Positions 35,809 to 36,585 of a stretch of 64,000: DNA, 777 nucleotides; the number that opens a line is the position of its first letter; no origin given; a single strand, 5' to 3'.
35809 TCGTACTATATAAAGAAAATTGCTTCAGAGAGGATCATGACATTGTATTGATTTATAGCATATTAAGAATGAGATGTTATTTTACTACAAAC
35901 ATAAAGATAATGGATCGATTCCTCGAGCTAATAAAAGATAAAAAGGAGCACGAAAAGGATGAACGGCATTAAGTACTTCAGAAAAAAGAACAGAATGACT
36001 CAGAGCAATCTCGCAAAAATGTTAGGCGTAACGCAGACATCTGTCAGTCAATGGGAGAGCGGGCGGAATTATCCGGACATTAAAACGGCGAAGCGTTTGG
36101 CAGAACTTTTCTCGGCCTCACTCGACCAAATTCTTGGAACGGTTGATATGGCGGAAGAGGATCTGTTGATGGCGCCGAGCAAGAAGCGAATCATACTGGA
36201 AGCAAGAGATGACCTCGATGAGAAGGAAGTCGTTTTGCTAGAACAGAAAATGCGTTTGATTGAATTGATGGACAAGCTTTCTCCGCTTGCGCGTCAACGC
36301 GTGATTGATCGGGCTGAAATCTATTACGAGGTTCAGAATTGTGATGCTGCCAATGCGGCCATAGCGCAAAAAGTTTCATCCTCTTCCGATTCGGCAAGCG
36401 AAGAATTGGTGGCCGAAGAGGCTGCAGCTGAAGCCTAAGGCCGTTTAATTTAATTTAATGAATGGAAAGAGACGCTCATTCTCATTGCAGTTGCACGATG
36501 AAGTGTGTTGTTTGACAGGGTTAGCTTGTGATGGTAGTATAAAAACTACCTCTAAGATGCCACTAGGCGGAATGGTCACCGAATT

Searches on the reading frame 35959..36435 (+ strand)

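Call 61: search_protein_families(library=pfam, proteins=[window:35959-36435:+], max_evalue=0.1)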
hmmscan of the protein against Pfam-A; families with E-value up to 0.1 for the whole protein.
window:35959-36435:+ (159 aa): 16 families
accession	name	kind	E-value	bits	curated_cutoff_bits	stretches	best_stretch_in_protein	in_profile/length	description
PF01381.28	HTH_3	-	8e-15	55.1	23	1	4-56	1-53/55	Helix-turn-helix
PF12844.13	HTH_19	-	3.6e-08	33.6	30.2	1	5-59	5-59/64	Helix-turn-helix domain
PF13560.12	HTH_31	-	4e-07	30.7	27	1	7-56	9-59/64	Helix-turn-helix domain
PF13443.12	HTH_26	-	3.9e-06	27.4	22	1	4-62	2-61/63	Cro/C1-type HTH DNA-binding domain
PF14549.12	P22_Cro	-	8.2e-05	22.7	30.2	1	14-35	11-30/60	DNA-binding transcriptional regulator Cro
PF22495.2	HTH_92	-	0.00016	21.4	27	1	7-39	3-35/45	RsaL-like HTH domain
PF15943.11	YdaS_toxin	-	0.0016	18.6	30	1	15-36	11-32/65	Bacterial toxin YdaS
PF13404.12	HTH_AsnC-type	-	0.0032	17.7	27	0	11-30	16-35/42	AsnC-type helix-turn-helix domain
PF13412.12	HTH_24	-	0.004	17.1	21.9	1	5-30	10-35/48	Winged helix-turn-helix DNA-binding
PF13545.12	HTH_Crp_2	-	0.0093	16.4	27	1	12-31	22-41/70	Crp-like helix-turn-helix domain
PF04545.22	Sigma70_r4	-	0.0095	15.9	24.1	1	10-33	18-41/50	Sigma-70, region 4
PF04814.19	HNF-1_N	-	0.013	16.4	29.7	0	4-46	126-166/175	Hepatocyte nuclear factor 1 (HNF-1), N terminus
PF13744.12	HTH_37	-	0.02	15.1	27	1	4-35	23-54/80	Helix-turn-helix domain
PF15731.11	MqsA_antitoxin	-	0.034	14.7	30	1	4-47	74-117/131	Antitoxin component of bacterial toxin-antitoxin system, MqsA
PF07022.19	Phage_CI_repr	-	0.055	14.3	22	1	14-60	14-59/65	Bacteriophage CI repressor helix-turn-helix domain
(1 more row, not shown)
